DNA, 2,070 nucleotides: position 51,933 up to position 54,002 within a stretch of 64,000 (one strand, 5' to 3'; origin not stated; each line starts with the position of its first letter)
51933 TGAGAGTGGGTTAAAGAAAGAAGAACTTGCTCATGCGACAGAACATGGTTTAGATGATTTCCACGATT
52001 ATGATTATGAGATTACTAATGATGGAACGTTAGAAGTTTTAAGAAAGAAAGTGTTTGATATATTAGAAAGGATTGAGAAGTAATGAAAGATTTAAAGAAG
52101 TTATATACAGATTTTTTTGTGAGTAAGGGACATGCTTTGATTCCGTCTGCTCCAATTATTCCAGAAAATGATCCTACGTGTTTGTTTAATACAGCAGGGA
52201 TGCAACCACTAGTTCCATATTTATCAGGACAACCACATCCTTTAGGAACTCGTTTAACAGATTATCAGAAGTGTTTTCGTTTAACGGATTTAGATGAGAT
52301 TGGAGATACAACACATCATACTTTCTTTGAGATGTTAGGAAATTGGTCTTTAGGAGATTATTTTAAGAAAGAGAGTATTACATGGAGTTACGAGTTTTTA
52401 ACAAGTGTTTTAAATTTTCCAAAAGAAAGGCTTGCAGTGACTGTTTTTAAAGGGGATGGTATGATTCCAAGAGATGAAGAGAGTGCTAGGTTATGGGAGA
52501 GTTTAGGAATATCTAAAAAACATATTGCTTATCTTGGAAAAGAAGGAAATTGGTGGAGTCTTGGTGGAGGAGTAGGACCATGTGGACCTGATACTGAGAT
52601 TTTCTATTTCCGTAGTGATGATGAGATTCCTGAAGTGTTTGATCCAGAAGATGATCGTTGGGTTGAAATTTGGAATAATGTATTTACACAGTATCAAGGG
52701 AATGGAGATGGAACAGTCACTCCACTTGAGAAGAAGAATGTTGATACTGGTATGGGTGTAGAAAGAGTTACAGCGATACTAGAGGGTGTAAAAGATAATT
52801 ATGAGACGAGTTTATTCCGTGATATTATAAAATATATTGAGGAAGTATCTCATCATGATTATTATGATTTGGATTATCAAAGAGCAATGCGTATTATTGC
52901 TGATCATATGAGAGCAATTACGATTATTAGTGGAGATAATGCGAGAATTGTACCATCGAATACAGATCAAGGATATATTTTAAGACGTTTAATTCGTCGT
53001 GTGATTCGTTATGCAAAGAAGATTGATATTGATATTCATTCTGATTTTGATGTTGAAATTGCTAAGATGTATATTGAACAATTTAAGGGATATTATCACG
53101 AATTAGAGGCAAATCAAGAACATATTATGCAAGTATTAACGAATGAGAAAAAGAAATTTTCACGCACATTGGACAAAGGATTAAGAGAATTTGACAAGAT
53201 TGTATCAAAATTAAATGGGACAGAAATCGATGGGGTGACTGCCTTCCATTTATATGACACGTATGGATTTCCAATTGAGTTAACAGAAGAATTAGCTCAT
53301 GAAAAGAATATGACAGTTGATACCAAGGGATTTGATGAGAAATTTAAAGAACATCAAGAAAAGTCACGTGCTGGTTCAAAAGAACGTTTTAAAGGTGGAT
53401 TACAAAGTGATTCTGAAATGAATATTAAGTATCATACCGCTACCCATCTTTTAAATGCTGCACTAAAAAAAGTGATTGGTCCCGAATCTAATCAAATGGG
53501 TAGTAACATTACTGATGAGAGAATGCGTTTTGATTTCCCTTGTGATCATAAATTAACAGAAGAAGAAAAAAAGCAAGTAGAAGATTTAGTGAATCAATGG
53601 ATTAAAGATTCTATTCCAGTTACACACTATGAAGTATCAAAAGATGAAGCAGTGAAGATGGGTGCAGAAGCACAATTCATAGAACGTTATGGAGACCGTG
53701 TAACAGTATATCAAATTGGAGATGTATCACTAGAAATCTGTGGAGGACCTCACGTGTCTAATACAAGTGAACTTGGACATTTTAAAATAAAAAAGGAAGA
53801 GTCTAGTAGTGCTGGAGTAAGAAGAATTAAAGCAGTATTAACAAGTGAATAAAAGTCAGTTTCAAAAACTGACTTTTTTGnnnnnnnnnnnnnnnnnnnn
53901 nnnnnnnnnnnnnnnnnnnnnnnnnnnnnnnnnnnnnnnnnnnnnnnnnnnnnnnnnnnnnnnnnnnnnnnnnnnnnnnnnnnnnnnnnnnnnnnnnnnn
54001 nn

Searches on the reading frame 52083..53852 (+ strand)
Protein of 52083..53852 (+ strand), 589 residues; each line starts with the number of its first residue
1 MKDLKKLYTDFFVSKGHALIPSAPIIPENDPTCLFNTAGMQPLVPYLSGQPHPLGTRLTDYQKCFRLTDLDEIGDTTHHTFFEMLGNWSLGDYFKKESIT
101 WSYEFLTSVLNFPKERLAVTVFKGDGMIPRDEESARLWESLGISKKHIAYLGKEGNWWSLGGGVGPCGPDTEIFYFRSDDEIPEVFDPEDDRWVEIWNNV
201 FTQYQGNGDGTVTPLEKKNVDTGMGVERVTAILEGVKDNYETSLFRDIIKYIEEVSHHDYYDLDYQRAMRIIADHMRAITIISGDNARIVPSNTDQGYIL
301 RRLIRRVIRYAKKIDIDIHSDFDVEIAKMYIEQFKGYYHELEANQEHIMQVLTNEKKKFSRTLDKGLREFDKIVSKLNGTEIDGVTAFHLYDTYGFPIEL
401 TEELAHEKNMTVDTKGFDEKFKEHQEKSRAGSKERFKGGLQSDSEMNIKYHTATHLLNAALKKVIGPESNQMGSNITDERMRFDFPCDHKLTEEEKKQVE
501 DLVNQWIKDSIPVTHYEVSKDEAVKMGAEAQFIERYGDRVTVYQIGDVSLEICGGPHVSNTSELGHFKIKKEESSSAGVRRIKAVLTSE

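Call 77: find_encoding_contigs(protein=window:52083-53852:+, flank=300, max_places=10)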
Protein window:52083-53852:+ (589 aa): no gene with exactly this product is on record in the collection.
